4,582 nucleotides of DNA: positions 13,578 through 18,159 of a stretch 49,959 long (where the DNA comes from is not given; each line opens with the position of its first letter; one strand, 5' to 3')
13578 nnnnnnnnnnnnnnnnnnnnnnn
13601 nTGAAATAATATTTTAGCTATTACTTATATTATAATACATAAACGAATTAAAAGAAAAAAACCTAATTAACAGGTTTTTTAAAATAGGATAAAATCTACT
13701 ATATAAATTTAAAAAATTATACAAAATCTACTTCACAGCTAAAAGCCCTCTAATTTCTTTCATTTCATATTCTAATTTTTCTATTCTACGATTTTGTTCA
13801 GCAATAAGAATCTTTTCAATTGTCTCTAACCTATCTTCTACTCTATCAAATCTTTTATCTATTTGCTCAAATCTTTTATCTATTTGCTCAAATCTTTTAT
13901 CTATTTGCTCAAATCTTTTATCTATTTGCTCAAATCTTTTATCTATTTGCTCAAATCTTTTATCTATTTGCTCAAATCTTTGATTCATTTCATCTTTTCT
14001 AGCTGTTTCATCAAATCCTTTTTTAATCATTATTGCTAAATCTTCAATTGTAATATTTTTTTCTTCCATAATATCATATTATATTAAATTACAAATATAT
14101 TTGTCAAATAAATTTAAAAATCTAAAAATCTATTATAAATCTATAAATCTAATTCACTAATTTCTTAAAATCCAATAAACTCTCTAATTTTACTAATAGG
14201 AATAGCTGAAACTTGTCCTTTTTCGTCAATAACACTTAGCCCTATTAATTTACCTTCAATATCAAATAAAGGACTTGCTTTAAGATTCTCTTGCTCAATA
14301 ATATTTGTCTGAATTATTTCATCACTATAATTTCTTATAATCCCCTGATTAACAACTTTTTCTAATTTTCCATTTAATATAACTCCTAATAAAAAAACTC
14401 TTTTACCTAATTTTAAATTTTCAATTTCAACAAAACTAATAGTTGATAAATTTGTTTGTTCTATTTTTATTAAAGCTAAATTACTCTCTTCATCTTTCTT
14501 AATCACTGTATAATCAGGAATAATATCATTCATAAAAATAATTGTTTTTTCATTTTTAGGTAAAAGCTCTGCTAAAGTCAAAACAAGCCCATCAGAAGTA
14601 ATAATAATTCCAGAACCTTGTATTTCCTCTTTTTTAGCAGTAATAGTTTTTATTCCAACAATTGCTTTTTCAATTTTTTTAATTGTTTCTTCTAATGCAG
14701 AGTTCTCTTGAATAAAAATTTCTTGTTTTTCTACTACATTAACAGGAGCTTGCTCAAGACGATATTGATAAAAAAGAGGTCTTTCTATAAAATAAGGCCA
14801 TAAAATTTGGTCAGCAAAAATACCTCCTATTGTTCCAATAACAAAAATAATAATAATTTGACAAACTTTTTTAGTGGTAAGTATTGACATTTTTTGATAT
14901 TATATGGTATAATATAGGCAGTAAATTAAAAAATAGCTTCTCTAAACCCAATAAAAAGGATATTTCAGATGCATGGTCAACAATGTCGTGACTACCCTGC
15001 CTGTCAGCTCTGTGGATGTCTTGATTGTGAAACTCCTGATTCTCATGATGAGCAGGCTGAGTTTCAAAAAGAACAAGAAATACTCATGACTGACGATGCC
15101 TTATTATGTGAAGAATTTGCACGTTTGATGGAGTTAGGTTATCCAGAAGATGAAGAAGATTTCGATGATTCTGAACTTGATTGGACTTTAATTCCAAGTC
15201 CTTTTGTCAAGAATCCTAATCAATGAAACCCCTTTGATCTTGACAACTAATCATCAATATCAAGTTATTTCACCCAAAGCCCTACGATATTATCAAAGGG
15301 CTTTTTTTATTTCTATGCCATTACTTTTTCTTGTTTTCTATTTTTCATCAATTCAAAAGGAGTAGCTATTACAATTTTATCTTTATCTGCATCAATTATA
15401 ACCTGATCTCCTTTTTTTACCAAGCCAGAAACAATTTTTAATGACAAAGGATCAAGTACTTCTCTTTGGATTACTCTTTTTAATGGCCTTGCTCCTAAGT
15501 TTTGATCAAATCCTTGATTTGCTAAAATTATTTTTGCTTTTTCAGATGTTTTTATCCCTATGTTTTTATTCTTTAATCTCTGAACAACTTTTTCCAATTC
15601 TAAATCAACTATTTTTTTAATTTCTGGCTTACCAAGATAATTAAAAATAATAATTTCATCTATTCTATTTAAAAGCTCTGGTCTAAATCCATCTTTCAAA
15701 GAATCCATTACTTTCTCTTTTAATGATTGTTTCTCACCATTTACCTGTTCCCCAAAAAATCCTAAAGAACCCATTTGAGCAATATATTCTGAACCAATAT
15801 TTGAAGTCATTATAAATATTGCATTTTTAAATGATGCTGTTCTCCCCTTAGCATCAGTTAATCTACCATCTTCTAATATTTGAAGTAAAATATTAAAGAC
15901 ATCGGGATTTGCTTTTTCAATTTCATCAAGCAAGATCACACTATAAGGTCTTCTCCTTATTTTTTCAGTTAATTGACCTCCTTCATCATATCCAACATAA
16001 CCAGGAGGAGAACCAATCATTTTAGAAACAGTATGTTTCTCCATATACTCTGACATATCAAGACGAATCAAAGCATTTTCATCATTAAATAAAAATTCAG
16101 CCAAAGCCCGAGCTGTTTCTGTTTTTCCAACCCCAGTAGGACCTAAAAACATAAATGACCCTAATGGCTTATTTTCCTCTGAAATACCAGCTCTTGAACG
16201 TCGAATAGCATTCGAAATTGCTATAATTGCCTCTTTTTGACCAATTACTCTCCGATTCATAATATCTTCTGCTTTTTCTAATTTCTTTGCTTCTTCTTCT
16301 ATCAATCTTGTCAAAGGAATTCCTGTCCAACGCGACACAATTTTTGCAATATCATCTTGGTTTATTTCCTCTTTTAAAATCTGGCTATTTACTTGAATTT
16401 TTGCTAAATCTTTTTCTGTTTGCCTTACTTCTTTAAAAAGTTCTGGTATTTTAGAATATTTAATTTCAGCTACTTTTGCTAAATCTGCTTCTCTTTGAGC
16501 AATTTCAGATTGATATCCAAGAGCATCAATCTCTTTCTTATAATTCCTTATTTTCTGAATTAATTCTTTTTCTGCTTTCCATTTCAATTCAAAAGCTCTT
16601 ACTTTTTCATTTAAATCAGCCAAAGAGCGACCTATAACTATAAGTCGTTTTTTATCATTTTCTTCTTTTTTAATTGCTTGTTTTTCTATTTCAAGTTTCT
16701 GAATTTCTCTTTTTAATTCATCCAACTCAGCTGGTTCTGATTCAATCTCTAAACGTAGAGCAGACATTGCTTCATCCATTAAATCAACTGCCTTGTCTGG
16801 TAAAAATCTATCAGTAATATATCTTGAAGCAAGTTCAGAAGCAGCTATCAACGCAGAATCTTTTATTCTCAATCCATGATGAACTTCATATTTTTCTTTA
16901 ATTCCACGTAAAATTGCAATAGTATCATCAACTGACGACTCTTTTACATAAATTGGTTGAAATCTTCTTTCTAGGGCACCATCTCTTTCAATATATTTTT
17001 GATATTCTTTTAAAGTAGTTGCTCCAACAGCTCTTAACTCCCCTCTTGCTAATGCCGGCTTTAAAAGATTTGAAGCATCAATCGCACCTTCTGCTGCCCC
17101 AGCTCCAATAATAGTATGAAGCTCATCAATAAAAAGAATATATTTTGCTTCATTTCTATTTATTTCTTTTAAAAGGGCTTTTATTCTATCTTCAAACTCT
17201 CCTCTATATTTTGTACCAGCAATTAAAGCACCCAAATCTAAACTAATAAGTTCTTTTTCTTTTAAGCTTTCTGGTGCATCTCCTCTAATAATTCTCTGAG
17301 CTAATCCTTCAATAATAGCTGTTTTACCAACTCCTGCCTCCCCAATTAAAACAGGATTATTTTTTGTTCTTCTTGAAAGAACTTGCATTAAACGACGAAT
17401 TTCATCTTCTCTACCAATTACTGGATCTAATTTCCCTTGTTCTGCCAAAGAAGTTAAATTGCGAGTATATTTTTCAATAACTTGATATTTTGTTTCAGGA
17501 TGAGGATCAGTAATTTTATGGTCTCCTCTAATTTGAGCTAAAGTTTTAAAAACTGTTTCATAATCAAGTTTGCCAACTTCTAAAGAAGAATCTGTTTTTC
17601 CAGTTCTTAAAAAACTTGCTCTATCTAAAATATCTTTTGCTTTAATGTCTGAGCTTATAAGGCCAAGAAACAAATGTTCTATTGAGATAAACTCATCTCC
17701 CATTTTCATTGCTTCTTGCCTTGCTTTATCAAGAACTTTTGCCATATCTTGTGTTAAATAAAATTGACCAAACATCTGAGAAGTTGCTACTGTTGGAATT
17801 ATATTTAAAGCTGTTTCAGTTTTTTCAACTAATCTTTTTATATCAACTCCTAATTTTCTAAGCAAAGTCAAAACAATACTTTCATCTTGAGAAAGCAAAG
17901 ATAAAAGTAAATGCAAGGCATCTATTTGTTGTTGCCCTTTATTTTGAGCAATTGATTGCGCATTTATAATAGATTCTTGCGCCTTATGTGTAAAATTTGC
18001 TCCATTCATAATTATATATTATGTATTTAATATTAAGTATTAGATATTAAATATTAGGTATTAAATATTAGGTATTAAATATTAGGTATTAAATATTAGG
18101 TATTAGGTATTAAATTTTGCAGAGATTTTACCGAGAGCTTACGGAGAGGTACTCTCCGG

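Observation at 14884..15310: Family of opposite-strand micro-cassettes with a shared promoter/leader and shared terminator around unrelated small ORFs (cassette 1)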

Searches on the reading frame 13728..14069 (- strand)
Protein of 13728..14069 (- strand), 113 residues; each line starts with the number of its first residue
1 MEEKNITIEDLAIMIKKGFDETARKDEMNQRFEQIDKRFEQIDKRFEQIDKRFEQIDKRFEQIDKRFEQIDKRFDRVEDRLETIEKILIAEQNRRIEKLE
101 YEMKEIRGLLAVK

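Call 110: search_protein_families(library=pfam, proteins=[window:13728-14069:-], max_evalue=0.001)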
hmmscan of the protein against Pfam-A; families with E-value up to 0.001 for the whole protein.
window:13728-14069:- (113 aa): 14 families
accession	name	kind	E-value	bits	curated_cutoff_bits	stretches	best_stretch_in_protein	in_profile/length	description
PF02646.22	RmuC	-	6.7e-06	25.8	26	1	21-92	217-289/291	RmuC family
PF06160.17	EzrA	-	2.5e-05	23.2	39.6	1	20-107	341-427/557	Septation ring formation regulator, EzrA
PF23991.1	DUF7310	-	2.7e-05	25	40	1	18-81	18-81/83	Coiled-coil region of unknown function (DUF7310)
PF02601.20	Exonuc_VII_L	-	3.2e-05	24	35.9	1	25-103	142-221/315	Exonuclease VII, large subunit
PF02346.21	Vac_Fusion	-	3.7e-05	23.7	24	1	46-90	2-46/56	Chordopoxvirus multifunctional envelope protein A27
PF07889.17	DUF1664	-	5.3e-05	23.7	34.6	1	23-86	59-122/124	Protein of unknown function (DUF1664)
PF09762.14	CCDC93_CC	-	0.00017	21.2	30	1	23-104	129-211/429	CCDC93 coiled-coil domain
PF06009.19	Laminin_II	-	0.00018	21.9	33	1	25-111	19-100/138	Laminin Domain II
PF01519.22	DUF16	-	0.00039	21.3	40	1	16-100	22-103/104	Protein of unknown function DUF16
PF05929.16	Phage_GPO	-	0.00051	20.2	33.6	1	9-86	174-249/268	Phage capsid scaffolding protein (GPO) serine peptidase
PF19191.5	HEF_HK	-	0.00059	20.7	24.1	0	37-65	22-53/67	HEF_HK domain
PF07303.18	Occludin_ELL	-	0.00069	20.8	31.2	0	25-108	10-94/101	Occludin homology domain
PF19111.5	DUF5798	-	0.00096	19.8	27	0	58-110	8-59/89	Family of unknown function (DUF5798)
PF09763.15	Sec3_CC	-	0.00096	19.4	27.1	0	26-108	17-94/133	Exocyst complex component Sec3, coiled-coil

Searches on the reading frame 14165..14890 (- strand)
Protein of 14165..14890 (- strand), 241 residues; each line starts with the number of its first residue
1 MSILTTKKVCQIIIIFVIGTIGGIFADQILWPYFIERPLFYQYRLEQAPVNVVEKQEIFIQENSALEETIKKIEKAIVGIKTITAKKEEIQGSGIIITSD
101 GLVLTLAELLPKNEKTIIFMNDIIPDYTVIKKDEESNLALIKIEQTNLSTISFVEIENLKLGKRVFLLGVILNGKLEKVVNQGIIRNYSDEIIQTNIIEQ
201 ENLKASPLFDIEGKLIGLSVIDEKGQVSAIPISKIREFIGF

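Call 66: find_homologous_proteins(query=window:14165-14890:-, max_evalue=0.00001)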
Query window:14165-14890:- (241 aa): 908 proteins with E <= 0.00001 among 3170 candidates; the best 120 are listed.
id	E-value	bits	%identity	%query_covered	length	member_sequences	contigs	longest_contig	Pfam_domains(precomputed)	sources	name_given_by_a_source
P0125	4.2e-143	493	100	100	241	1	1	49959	PF13365.13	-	-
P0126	4.0e-93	329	62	90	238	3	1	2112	PF13365.13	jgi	-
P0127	2.9e-88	314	61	90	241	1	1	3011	PF13365.13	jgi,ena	-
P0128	6.5e-86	306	60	93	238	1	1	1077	PF13365.13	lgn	-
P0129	8.0e-86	306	60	98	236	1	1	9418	PF13365.13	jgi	jgi:S1-C subfamily serine protease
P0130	8.2e-86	306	58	98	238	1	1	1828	PF13365.13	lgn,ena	-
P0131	2.2e-83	298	57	98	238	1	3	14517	PF13365.13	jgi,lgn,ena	-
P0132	3.6e-83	297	56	98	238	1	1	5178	PF13365.13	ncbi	-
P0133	5.9e-82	293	57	98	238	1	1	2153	PF13365.13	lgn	-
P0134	7.4e-82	293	56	98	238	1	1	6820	PF13365.13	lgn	-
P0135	8.2e-82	292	57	98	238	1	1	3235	PF13365.13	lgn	-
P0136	2.1e-81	291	56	98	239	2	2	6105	PF13365.13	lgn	-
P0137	6.9e-81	289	55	98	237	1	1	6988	PF13365.13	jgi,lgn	-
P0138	2.0e-80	288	56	98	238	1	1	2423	PF13365.13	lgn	-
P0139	4.7e-80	287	56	98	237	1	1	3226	PF13365.13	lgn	-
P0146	1.2e-79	285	54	98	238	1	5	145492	PF13365.13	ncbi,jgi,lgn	-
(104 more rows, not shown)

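Call 67: find_encoding_contigs(protein=P0129, flank=6000, max_places=1)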
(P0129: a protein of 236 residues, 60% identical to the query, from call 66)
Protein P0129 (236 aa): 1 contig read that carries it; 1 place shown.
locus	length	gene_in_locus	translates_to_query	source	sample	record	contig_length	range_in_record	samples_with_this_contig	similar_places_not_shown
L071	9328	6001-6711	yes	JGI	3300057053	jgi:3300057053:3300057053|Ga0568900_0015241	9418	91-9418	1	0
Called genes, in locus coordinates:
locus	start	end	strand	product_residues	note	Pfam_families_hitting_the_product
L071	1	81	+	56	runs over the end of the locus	?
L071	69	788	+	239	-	PF00535:Glycos_transf_2, PF10111:Glyco_tranf_2_2, PF13506:Glyco_transf_21 (faint), PF13641:Glyco_tranf_2_3, PF13632:Glyco_trans_2_3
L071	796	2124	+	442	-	PF00089:Trypsin, PF10459:Peptidase_S46 (faint), PF13365:Trypsin_2, PF13180:PDZ_2, PF00595:PDZ (weak), PF17820:PDZ_6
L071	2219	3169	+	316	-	PF04542:Sigma70_r2, PF04545:Sigma70_r4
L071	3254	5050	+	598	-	PF02861:Clp_N, PF13191:AAA_16, PF23569:NBD_SMAX1, PF00004:AAA, PF17871:AAA_lid_9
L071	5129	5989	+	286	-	PF00004:AAA, PF00158:Sigma54_activat (weak), PF07724:AAA_2, PF07728:AAA_5, PF13401:AAA_22 (faint), PF10431:ClpB_D2-small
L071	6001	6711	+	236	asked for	PF13365:Trypsin_2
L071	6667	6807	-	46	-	-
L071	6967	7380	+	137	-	-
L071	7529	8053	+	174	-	PF00156:Pribosyltran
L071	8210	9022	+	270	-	PF01048:PNP_UDP_1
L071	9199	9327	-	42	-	?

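Call 68: find_encoding_contigs(protein=P0131, flank=6000, max_places=1)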
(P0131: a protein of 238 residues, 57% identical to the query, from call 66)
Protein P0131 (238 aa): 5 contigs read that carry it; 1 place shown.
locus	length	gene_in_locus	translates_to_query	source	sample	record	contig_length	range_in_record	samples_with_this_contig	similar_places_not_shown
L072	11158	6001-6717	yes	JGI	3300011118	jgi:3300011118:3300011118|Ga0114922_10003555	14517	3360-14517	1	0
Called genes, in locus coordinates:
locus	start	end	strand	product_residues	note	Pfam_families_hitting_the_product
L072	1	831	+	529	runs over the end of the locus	PF00664:ABC_membrane, PF13304:AAA_21 (faint), PF00005:ABC_tran, PF02463:SMC_N (faint)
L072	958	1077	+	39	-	-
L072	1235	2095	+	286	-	PF00800:PDT, PF01842:ACT (weak)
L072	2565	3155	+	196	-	-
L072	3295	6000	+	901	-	PF02861:Clp_N, PF13191:AAA_16, PF23569:NBD_SMAX1, PF00004:AAA, PF17871:AAA_lid_9, PF00004:AAA, PF07724:AAA_2, PF07728:AAA_5, +6 more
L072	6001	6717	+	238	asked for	PF13365:Trypsin_2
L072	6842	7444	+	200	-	PF02475:TRM5-TYW2_MTfase (weak), PF09445:Methyltransf_15, PF13847:Methyltransf_31, PF13649:Methyltransf_25 (weak)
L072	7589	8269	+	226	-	-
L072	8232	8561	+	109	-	PF03013:Pyr_excise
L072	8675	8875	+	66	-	PF04070:DUF378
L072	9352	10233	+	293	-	PF00892:EamA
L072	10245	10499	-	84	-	-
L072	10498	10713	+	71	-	-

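Call 69: find_encoding_contigs(protein=P0146, flank=6000, max_places=1)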
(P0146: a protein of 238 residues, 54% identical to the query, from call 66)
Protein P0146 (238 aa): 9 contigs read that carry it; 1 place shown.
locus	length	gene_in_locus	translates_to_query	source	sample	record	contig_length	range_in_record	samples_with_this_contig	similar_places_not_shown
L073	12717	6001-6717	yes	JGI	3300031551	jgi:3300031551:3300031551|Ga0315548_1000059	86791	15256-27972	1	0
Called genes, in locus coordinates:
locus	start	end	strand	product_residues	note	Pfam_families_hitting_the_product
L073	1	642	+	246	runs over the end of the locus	PF00535:Glycos_transf_2, PF10111:Glyco_tranf_2_2, PF13641:Glyco_tranf_2_3 (weak)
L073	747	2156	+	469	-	PF00089:Trypsin, PF10459:Peptidase_S46 (faint), PF13365:Trypsin_2, PF13180:PDZ_2, PF00595:PDZ (weak), PF17820:PDZ_6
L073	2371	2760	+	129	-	-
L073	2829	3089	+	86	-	-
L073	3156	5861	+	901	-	PF02861:Clp_N, PF23569:NBD_SMAX1, PF00004:AAA, PF13191:AAA_16, PF17871:AAA_lid_9, PF07724:AAA_2, PF00004:AAA, PF07728:AAA_5, +5 more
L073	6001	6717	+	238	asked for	PF13365:Trypsin_2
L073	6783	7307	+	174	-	PF00156:Pribosyltran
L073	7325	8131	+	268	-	PF01048:PNP_UDP_1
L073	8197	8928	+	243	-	-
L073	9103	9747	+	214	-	-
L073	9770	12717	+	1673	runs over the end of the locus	PF00932:LTD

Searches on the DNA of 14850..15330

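Call 14: search_rna_families(source=window, start=14850, end=15330, threshold=evalue, max_evalue=10)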
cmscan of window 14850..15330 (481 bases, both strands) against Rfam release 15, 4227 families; matches with E-value up to 10: 11.
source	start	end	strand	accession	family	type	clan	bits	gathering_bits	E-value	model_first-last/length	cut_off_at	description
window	15196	15311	+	RF00515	PyrR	Cis-reg;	-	19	54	3.5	1-115/115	no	PyrR binding site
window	15241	15308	+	RF02702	AgvB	Gene; sRNA;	-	18.9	56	0.38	1-62/62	no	Anti GcvB sRNA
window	14898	15046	+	RF01492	rli28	Gene; sRNA;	-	18.9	45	4.3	1-186/186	no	Listeria sRNA rli28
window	15144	15224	+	RF01288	snoR31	Gene; snRNA; snoRNA; CD-box;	-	18.3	44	2.8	1-93/93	no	Small nucleolar RNA snoR31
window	15263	15306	+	RF02438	SpF51_sRNA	Gene; sRNA;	-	17.8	50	1.2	1-45/45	no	Streptococcus sRNA SpF51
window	14851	15008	-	RF02792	sRNA162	Gene; antisense;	-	14.6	78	4.8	1-190/190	no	Archaeal Small RNA 162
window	15138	15198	-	RF02172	RFPL3-AS1_2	Gene; lncRNA;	-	13.2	40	0.67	1-71/71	no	RFPL3 antisense RNA 1 conserved region 2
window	15145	15172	+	RF01526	ceN106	Gene; snRNA; snoRNA; CD-box;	-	13.2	60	9.9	1-77/77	no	C. elegans snoRNA ceN106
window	14985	15135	-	RF01889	lincRNA-p21_1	Gene; lncRNA;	-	12.2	75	8.2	1-174/174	no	LincRNA-p21 conserved region 1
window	14920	14966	+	RF01675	CrcZ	Gene; sRNA;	-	11.5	95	0.68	1-398/398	no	Pseudomonas sRNA CrcZ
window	14983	15048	+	RF02166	PVT1_3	Gene; lncRNA;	-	10.6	45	2.5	1-95/95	no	Pvt1 oncogene conserved region 3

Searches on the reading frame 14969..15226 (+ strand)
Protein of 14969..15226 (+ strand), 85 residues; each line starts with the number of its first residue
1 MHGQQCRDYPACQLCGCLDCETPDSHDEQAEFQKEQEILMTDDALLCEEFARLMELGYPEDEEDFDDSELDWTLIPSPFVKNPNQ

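Call 19: search_protein_families(library=pfam, proteins=[window:14969-15223:+], max_evalue=1)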
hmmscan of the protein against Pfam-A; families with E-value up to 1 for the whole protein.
seq(85 aa): 0 families

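Call 20: search_protein_families(library=phrogs, proteins=[window:14969-15223:+], max_evalue=1)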
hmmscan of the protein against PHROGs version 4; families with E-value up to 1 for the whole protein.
seq(85 aa): 0 families

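Call 21: find_encoding_contigs(protein=window:14969-15226:+, flank=10000, max_places=10)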
Protein window:14969-15226:+ (85 aa): no gene with exactly this product is on record in the collection.

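Call 24: find_homologous_proteins(query=window:14969-15223:+, max_evalue=0.01)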
Query seq(85 aa) (85 aa): 1 proteins with E <= 0.01 among 1 candidates.
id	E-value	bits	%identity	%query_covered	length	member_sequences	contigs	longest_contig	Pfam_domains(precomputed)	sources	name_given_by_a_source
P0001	2.4e-52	193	100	100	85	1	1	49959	-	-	-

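Call 75: predict_structure(protein=window:14969-15223:+)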
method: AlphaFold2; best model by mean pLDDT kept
length: 85 residues; sequences in the alignment: 1
mean_pLDDT: 61.1   pTM: 0.23
mean pLDDT of the five models: 61.1, 55.2, 54.9, 54.2, 53.7
residues with pLDDT >= 90: 0; 70-90: 14; 50-70: 63; < 50: 8
segments of 3 or more residues with pLDDT < 50: 1-3, 82-85
pLDDT, mean of each block of 10 residues (from residue 1): 53 64 57 63 65 68 66 62 44
secondary structure, 60 per line:
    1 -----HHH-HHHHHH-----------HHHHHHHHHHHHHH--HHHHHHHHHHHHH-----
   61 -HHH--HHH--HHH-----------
elements in order: H10-15 H27-40 H43-55

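Call 93: search_solved_structures(query=window:14969-15223:+, max_evalue=10)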
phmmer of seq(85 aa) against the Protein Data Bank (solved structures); distinct sequences matched with E-value up to 10: 0.

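Call 95: search_protein_families(library=padloc, proteins=[window:14969-15223:+], max_evalue=1)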
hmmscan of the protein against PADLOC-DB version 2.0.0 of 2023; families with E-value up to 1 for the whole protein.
seq(85 aa): 0 families

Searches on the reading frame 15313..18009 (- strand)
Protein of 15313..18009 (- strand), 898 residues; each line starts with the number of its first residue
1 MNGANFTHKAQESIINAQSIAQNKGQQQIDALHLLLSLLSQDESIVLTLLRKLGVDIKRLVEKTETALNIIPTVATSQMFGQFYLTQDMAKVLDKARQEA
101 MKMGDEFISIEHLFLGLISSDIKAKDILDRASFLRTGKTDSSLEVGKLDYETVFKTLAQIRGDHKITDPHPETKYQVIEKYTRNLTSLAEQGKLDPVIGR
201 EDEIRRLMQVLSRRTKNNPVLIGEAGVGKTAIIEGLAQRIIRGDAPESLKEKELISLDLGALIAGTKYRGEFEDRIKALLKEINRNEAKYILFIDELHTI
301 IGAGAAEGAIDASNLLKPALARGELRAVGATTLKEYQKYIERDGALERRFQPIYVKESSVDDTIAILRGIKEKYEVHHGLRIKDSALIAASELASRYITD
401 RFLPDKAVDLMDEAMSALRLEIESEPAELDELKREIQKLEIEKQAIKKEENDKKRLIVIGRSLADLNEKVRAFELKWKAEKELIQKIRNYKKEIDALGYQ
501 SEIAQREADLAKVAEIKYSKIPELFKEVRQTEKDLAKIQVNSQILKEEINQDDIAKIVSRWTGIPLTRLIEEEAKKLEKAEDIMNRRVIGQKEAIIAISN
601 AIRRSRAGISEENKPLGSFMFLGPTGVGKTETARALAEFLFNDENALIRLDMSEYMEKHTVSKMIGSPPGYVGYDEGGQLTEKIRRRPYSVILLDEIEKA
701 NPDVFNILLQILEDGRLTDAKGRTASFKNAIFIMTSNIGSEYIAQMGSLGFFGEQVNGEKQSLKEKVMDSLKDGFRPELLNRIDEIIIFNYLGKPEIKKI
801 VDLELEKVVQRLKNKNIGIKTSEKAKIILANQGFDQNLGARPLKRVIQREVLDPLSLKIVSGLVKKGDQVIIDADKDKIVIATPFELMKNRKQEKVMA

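Call 23: find_encoding_contigs(protein=window:15313-18009:-, flank=10000, max_places=10)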
Protein window:15313-18009:- (898 aa): no gene with exactly this product is on record in the collection.
